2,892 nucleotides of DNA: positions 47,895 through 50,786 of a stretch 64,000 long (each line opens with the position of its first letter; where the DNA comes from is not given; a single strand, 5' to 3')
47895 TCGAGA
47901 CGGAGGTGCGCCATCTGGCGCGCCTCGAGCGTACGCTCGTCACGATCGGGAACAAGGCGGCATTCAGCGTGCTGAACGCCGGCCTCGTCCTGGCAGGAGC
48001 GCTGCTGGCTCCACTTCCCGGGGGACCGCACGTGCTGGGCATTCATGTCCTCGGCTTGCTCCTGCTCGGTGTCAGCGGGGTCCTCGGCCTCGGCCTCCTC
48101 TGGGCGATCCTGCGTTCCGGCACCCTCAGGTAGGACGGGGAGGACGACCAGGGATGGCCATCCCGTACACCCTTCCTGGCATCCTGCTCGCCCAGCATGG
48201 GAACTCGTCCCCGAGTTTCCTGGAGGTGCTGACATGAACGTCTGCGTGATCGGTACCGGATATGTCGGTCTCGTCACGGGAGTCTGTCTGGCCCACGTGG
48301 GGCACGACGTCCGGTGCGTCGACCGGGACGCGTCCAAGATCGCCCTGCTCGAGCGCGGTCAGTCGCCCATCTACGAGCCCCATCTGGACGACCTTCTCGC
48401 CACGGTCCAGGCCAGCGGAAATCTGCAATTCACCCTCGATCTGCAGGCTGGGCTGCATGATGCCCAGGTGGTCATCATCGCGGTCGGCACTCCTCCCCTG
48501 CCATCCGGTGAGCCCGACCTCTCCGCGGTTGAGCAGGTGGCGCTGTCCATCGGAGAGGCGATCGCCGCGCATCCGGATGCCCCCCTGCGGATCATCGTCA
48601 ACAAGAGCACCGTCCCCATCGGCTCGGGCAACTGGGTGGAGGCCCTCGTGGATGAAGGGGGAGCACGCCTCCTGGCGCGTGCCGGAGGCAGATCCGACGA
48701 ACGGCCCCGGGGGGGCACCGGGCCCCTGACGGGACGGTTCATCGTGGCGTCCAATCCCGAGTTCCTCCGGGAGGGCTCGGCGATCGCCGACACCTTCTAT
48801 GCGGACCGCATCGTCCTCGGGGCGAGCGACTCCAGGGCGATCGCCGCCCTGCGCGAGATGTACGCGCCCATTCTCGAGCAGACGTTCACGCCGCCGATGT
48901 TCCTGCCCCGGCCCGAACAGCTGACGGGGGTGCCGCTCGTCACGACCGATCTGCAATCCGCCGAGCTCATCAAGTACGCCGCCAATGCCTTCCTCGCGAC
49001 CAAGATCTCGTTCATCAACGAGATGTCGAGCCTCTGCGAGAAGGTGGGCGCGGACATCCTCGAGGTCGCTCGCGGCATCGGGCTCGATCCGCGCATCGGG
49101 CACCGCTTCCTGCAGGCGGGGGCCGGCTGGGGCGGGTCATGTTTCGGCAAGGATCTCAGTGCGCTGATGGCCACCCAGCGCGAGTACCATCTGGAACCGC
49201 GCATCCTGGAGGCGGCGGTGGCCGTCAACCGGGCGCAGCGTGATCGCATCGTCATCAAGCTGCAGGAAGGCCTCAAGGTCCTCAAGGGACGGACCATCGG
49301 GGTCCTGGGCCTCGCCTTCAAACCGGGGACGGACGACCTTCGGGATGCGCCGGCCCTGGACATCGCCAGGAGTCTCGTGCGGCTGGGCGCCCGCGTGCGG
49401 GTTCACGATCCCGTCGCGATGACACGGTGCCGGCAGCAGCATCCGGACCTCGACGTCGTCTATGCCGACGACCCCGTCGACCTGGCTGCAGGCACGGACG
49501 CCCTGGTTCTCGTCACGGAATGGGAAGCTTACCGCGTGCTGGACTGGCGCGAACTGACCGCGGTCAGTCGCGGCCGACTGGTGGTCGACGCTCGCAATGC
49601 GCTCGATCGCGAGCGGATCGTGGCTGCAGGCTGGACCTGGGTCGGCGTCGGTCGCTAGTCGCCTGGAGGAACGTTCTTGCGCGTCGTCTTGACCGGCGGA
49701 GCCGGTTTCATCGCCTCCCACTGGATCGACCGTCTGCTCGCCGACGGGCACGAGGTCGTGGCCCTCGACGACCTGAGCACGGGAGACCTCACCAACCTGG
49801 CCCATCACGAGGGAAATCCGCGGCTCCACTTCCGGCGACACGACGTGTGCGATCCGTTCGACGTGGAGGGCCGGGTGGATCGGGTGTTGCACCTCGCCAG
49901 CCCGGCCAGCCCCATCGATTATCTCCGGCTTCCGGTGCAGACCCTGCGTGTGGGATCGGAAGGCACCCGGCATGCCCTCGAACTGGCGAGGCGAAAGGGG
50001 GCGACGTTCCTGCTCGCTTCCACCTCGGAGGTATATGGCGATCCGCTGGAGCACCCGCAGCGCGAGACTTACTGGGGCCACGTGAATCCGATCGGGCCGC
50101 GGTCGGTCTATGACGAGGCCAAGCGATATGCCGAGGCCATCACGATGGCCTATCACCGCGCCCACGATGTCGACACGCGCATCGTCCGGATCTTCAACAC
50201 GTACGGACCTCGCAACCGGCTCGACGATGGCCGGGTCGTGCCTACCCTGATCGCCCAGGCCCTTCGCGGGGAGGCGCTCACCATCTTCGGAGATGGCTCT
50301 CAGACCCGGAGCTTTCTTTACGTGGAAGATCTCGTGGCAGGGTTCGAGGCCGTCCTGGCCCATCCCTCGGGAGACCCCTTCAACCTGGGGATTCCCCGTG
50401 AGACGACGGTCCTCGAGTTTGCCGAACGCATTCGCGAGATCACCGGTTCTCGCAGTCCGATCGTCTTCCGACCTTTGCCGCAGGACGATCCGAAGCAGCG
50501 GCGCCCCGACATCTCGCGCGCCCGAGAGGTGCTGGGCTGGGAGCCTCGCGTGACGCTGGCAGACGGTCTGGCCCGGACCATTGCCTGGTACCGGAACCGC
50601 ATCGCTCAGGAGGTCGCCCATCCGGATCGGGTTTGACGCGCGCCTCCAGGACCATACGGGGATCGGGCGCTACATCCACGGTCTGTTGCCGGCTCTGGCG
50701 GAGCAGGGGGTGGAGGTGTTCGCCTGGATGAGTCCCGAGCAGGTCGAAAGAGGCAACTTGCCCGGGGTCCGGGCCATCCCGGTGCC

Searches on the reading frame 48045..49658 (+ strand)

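Call 84: search_protein_families(library=pfam, proteins=[window:48045-49658:+], max_evalue=0.0001)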
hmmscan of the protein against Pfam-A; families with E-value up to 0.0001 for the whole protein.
window:48045-49658:+ (537 aa): 4 families
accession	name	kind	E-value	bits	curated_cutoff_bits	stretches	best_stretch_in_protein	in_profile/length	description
PF03721.20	UDPG_MGDP_dh_N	-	1.7e-53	181.4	27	1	64-271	1-186/187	UDP-glucose/GDP-mannose dehydrogenase family, NAD binding domain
PF00984.24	UDPG_MGDP_dh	-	2.9e-37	127.1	25.4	1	304-396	1-93/94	UDP-glucose/GDP-mannose dehydrogenase family, central domain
PF03720.21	UDPG_MGDP_dh_C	-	2.2e-29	102.3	30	1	419-522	1-103/103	UDP-glucose/GDP-mannose dehydrogenase family, UDP binding domain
PF02558.23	ApbA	-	6.8e-05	23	22.2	0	66-147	1-74/150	Ketopantoate reductase PanE/ApbA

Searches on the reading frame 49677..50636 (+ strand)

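Call 84: search_protein_families(library=pfam, proteins=[window:49677-50636:+], max_evalue=0.0001)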
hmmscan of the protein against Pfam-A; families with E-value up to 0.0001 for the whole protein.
window:49677-50636:+ (319 aa): 5 families
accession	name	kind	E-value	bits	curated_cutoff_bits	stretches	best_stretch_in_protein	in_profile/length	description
PF01370.27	Epimerase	-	2.4e-52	178.2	20.9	1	3-238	1-240/240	NAD dependent epimerase/dehydratase family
PF16363.11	GDP_Man_Dehyd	-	2.1e-51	175.8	27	1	5-300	2-331/332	GDP-mannose 4,6 dehydratase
PF01073.25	3Beta_HSD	-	4.4e-10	39.5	22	1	4-220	1-222/280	3-beta hydroxysteroid dehydrogenase/isomerase family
PF04321.23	RmlD_sub_bind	-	4.5e-08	32.9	27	1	1-271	1-245/287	RmlD substrate binding domain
PF07993.18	NAD_binding_4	-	5.3e-06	26.2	20.1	0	66-174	88-206/258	Male sterility protein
